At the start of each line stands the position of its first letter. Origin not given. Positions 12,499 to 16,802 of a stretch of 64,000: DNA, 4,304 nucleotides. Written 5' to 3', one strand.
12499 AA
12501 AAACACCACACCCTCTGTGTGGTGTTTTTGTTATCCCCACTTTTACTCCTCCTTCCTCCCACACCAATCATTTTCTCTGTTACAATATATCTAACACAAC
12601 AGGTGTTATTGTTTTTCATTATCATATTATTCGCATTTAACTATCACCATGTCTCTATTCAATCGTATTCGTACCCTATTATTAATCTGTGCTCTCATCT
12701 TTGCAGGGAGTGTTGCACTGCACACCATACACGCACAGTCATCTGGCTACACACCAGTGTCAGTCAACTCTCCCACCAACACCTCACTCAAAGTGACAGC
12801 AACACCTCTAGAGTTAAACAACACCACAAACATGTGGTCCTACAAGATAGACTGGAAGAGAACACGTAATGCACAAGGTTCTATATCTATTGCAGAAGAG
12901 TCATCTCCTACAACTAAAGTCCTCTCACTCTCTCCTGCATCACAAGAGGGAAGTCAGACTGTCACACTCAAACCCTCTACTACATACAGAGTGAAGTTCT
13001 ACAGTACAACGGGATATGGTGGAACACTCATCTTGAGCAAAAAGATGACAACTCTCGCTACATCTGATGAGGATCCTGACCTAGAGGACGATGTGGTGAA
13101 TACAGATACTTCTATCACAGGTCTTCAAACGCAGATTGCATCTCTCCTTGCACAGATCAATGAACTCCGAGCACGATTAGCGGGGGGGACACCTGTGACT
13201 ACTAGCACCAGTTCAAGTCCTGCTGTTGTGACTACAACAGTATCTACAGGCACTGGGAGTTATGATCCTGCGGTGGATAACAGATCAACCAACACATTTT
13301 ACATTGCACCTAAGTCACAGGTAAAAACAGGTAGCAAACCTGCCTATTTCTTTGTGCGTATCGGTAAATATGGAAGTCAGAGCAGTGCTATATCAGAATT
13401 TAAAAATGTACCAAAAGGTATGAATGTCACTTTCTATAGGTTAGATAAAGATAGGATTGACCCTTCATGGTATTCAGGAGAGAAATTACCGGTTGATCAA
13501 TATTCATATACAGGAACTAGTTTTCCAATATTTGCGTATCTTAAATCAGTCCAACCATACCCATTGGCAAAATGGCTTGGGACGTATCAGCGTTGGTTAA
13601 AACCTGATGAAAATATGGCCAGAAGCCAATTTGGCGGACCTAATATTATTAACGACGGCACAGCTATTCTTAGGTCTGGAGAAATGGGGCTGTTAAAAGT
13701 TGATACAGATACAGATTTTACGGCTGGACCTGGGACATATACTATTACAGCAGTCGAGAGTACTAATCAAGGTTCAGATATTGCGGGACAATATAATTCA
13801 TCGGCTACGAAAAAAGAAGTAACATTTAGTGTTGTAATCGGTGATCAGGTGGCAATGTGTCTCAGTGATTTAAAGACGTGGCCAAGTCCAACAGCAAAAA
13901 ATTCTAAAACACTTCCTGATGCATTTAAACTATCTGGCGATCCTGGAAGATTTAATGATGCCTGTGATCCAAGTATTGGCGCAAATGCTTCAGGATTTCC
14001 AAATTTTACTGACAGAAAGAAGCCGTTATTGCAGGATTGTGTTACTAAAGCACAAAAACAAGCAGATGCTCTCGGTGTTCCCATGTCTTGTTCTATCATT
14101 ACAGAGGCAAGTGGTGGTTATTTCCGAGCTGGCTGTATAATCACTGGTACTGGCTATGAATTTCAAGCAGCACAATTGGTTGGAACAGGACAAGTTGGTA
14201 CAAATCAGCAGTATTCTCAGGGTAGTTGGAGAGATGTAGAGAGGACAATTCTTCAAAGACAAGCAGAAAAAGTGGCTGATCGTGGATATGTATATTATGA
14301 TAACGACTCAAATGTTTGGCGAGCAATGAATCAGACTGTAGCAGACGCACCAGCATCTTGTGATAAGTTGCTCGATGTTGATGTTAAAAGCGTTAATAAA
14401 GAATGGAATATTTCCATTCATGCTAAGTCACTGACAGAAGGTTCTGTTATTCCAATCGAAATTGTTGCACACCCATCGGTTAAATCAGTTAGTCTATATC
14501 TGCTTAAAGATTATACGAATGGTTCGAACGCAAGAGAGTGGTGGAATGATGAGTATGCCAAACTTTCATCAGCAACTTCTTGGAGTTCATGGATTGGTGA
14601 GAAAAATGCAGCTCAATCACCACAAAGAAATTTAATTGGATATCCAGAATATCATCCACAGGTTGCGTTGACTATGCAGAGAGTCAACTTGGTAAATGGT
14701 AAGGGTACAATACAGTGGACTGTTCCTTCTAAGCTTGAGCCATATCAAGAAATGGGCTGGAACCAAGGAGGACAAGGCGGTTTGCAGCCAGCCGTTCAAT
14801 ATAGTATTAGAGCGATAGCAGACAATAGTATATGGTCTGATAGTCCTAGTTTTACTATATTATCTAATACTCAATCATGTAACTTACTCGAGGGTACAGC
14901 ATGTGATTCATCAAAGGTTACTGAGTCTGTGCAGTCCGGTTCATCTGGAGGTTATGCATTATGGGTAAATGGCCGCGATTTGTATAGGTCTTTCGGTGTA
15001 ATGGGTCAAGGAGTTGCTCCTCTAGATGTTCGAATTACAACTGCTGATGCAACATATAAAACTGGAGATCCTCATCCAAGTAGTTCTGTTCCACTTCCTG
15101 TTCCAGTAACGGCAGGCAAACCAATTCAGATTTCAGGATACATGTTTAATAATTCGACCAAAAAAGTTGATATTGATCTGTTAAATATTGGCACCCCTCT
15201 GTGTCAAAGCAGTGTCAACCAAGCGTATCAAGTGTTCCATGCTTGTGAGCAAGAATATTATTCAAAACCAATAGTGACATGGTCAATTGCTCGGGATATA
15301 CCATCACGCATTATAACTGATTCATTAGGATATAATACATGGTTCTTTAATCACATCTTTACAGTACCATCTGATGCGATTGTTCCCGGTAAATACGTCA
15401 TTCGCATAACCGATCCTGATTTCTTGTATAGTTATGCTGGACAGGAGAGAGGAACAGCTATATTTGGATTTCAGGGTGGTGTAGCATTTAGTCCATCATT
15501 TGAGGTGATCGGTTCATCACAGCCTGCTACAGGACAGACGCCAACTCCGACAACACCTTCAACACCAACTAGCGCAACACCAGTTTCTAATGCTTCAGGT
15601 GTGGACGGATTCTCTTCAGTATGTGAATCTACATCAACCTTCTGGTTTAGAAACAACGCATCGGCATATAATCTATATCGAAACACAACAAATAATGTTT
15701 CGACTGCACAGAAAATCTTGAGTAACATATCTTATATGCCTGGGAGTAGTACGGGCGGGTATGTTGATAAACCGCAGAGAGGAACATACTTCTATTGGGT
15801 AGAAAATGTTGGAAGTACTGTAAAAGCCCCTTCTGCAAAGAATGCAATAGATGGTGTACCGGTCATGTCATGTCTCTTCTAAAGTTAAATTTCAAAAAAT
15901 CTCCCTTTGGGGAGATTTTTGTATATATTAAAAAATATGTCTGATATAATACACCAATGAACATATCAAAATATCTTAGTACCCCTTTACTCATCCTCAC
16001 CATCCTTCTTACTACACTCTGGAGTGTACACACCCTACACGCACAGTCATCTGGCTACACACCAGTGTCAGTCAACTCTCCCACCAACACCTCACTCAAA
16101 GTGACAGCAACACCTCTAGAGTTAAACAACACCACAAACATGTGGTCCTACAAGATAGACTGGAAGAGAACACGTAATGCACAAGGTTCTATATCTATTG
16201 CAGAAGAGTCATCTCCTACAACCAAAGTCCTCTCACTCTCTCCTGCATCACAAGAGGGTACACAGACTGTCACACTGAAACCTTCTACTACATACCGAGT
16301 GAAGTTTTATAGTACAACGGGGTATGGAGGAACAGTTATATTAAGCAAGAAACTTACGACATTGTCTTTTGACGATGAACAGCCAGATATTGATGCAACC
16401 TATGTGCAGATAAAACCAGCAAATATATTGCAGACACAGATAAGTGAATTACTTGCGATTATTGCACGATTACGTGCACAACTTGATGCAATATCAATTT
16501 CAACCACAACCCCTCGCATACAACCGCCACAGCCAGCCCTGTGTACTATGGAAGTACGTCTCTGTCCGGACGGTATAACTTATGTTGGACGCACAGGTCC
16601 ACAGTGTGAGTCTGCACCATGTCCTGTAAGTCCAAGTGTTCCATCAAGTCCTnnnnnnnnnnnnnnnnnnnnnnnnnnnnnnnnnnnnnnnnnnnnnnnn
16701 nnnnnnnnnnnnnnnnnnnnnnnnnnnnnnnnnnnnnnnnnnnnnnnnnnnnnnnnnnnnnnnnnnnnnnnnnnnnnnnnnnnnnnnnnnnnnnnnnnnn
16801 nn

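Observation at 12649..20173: Three tandem secreted paralogs with nucleotide-identical 5' modules, inserted between rpsG and fusA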

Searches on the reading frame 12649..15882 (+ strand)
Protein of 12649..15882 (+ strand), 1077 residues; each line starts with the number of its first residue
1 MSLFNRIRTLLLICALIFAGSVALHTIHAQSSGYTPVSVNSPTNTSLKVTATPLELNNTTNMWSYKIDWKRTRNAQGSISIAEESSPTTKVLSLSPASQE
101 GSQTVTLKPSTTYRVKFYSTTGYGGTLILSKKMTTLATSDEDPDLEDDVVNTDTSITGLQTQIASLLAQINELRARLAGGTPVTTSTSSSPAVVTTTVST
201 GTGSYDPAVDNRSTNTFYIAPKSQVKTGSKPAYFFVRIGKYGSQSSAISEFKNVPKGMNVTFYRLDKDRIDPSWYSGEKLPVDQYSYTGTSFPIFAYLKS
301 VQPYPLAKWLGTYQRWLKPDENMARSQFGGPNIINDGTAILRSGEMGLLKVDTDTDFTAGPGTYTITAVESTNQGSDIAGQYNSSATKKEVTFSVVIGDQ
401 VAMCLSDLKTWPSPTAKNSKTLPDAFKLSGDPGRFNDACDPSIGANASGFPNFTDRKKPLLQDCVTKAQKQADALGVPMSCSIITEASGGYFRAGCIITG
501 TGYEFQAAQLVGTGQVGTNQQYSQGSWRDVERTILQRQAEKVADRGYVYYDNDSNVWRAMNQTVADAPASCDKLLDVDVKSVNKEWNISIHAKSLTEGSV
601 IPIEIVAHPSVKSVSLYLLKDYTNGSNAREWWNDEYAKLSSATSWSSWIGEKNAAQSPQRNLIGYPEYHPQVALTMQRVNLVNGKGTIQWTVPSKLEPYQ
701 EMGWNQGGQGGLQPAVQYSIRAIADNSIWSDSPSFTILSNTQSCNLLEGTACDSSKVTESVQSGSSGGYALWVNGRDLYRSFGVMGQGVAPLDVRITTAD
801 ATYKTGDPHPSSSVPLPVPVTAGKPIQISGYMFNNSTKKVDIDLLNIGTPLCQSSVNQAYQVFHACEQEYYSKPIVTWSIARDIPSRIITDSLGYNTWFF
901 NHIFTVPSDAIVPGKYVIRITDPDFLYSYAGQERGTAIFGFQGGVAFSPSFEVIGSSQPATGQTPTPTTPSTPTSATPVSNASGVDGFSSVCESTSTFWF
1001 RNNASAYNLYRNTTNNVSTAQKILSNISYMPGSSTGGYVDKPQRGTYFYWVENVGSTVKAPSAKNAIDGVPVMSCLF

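Call 5: search_protein_families(library=pfam, proteins=[window:12649-15882:+], max_evalue=0.1)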
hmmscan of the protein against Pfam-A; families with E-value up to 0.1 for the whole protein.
window:12649-15882:+ (1077 aa): 0 families

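Call 6: search_protein_families(library=ncbifam, proteins=[window:12649-15882:+], max_evalue=0.1)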
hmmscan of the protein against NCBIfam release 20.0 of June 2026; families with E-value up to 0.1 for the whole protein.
window:12649-15882:+ (1077 aa): 0 families

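Call 10: search_solved_structures(query=window:12649-15882:+, max_evalue=1)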
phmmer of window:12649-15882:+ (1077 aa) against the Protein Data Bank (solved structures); distinct sequences matched with E-value up to 1: 2.
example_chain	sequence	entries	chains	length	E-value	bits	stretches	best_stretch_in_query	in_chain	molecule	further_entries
6wet_AaA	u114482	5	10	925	0.43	11.6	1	136-283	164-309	Ectonucleotide pyrophosphatase/phosphodiesterase family member 1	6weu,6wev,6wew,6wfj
7yg4_B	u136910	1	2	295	0.62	11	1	127-200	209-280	Pre-mRNA-splicing regulator WTAP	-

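Call 77: search_solved_structures(query=A7, max_evalue=1)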
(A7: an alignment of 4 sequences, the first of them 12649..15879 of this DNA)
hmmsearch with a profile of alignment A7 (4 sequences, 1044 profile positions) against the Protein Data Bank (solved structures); distinct sequences matched with E-value up to 1: 0.

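Call 78: search_protein_families(library=pfam, proteins=[window:13240-15879:+], max_evalue=10)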
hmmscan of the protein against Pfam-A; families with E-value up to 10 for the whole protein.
window:13240-15879:+ (880 aa): 0 families

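Call 89: search_protein_families(library=padloc, proteins=[window:12649-15882:+], max_evalue=0.01)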
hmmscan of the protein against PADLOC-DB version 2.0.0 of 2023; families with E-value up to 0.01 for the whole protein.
window:12649-15882:+ (1077 aa): 0 families

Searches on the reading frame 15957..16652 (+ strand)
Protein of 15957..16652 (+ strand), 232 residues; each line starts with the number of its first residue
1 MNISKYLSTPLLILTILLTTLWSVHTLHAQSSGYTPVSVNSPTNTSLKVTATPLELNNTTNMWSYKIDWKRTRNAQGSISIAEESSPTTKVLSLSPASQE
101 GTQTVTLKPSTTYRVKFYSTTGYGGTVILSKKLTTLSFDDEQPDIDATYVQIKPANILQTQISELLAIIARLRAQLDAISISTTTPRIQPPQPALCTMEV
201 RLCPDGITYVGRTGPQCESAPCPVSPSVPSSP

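Call 13: find_homologous_proteins(query=window:15957-16652:+, max_evalue=0.001)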
Query seq(232 aa) (232 aa): 2 proteins with E <= 0.001 among 453 candidates.
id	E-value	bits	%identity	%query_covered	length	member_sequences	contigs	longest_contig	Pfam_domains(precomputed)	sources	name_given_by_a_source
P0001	2.4e-71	258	84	63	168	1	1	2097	-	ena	-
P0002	3.5e-4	39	70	13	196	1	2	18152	-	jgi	jgi:hypothetical protein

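Call 16: find_encoding_contigs(protein=P0001, flank=10000)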
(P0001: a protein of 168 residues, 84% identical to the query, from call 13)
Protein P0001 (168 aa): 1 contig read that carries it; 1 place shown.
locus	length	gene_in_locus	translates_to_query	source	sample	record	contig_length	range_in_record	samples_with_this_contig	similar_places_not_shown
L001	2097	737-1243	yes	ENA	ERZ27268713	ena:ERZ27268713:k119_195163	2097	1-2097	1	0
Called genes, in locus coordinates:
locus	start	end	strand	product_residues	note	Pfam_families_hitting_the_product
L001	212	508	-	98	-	-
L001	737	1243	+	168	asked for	-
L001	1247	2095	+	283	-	?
